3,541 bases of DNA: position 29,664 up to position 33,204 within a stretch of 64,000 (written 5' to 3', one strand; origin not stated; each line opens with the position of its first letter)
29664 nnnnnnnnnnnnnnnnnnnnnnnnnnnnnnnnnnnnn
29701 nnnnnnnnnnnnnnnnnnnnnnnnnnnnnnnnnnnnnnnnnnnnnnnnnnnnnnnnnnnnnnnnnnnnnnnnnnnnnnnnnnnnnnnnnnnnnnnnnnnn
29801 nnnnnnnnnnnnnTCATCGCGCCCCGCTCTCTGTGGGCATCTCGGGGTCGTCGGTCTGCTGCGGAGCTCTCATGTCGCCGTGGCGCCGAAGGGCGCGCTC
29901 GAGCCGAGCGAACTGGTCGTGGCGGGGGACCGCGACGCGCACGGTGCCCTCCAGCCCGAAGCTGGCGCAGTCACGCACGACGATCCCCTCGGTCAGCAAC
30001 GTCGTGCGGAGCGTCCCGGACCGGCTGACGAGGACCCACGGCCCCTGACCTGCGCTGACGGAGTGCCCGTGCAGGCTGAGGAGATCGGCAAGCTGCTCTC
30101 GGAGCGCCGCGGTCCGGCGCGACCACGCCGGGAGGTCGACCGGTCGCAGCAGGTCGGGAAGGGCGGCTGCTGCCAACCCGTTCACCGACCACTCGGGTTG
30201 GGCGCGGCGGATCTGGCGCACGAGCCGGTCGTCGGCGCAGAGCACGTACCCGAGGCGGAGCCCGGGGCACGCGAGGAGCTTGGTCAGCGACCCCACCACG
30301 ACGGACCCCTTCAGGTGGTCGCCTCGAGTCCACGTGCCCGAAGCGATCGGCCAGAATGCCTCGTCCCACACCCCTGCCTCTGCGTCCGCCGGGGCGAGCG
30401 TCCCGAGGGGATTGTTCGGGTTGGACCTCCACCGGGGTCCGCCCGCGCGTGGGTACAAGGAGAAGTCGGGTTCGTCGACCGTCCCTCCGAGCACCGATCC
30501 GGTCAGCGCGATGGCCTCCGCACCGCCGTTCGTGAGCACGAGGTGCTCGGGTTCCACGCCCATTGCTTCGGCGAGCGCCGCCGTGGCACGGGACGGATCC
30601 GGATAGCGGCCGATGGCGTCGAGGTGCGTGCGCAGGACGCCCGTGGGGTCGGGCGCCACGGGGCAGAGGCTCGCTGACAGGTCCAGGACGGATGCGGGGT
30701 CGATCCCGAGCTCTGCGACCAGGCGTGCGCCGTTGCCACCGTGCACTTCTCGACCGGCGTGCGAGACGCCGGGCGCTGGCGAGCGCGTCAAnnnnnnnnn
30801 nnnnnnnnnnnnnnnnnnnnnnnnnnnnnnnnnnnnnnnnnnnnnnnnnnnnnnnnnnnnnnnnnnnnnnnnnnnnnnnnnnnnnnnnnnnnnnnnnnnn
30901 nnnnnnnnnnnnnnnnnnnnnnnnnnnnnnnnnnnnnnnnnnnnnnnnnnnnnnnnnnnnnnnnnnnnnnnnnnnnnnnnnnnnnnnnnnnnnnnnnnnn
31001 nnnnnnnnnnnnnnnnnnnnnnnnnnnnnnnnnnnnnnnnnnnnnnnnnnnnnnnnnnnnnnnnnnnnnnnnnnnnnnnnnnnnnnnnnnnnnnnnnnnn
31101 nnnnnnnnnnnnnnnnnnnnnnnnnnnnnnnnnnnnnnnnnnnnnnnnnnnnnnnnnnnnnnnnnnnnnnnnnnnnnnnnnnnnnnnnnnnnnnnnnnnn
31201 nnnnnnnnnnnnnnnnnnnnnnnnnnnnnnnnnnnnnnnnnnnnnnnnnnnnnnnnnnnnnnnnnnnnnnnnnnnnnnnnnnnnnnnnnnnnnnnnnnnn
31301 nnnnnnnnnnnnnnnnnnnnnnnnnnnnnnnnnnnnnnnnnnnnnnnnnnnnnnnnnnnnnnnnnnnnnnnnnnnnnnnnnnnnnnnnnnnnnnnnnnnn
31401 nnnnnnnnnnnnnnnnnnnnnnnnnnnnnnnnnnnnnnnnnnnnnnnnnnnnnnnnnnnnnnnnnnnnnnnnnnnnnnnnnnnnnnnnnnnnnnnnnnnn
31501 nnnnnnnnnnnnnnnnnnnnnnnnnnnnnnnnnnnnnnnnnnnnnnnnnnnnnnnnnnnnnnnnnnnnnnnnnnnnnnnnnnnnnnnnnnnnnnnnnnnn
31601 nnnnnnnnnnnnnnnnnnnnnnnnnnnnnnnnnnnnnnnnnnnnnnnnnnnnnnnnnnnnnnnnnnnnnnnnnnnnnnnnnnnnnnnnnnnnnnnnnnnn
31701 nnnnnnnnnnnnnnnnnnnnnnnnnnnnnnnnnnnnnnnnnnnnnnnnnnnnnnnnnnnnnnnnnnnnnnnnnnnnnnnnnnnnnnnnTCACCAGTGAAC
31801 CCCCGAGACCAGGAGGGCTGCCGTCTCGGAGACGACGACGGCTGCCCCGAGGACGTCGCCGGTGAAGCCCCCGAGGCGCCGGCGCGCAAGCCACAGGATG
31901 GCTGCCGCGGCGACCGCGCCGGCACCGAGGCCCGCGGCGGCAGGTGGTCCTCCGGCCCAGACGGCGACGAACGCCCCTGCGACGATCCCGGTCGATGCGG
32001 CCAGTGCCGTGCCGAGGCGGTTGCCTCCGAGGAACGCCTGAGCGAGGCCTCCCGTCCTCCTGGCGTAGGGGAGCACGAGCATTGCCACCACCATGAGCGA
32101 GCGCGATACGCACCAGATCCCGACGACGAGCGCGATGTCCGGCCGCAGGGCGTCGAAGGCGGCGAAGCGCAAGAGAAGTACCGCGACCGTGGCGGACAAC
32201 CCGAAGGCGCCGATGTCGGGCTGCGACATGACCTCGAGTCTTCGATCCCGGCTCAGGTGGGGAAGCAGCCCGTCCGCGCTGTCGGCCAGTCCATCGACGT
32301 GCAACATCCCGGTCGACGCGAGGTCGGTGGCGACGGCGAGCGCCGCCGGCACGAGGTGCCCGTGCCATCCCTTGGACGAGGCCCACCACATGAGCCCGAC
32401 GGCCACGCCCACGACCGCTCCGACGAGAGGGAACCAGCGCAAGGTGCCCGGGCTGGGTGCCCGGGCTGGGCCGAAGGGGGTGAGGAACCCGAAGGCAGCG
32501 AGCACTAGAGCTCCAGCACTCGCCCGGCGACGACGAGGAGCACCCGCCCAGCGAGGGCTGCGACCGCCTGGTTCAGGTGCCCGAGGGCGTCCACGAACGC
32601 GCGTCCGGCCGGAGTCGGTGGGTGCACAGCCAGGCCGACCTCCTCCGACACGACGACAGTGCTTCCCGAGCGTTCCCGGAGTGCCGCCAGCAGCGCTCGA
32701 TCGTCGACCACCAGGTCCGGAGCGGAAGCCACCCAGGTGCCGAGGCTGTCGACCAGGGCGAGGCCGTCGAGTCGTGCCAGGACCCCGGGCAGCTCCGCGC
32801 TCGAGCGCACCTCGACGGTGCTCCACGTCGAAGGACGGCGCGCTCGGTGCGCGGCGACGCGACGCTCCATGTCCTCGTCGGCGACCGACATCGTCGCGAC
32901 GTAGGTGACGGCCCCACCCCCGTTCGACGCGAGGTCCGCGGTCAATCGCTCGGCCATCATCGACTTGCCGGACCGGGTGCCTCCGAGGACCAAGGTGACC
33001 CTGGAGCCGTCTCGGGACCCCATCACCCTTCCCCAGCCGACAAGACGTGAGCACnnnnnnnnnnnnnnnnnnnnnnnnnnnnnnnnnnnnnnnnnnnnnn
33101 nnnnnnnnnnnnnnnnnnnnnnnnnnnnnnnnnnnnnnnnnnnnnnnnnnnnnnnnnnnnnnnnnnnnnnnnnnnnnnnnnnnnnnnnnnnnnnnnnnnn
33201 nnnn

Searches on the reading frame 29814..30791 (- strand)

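Call 10: search_protein_families(library=pfam, proteins=[window:29814-30791:-], max_evalue=0.001)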
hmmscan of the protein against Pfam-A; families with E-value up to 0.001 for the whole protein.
window:29814-30791:- (325 aa): 1 family
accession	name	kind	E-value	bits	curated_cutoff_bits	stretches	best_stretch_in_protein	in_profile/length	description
PF00155.27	Aminotran_1_2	-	2.5e-15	57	19.7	1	143-293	185-351/361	Aminotransferase class I and II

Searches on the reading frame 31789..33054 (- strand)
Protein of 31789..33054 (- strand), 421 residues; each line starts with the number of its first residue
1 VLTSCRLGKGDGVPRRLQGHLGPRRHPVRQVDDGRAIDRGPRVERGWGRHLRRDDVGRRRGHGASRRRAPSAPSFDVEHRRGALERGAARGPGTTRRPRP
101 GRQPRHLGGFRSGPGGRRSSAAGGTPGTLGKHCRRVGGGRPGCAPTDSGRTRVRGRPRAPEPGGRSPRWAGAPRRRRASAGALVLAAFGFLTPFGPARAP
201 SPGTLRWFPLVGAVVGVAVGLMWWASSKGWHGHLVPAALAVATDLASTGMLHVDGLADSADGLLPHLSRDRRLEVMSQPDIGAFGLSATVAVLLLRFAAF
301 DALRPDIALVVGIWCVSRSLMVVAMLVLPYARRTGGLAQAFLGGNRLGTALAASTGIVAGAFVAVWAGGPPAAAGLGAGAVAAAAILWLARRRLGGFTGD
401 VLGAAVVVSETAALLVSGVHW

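Call 72: search_protein_families(library=pfam, proteins=[window:31789-33054:-], max_evalue=0.001)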
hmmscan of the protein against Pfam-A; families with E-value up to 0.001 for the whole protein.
window:31789-33054:- (421 aa): 1 family
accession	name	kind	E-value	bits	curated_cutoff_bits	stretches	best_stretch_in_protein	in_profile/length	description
PF02654.20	CobS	-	3.8e-42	145.2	23.2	1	187-415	1-207/207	Cobalamin-5-phosphate synthase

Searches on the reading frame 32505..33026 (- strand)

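Call 10: search_protein_families(library=pfam, proteins=[window:32505-33026:-], max_evalue=0.001)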
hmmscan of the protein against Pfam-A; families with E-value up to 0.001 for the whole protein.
window:32505-33026:- (173 aa): 1 family
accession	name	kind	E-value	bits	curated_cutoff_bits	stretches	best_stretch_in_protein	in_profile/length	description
PF02283.22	CobU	-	8.6e-42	143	27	1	11-173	1-168/168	Cobinamide kinase / cobinamide phosphate guanyltransferase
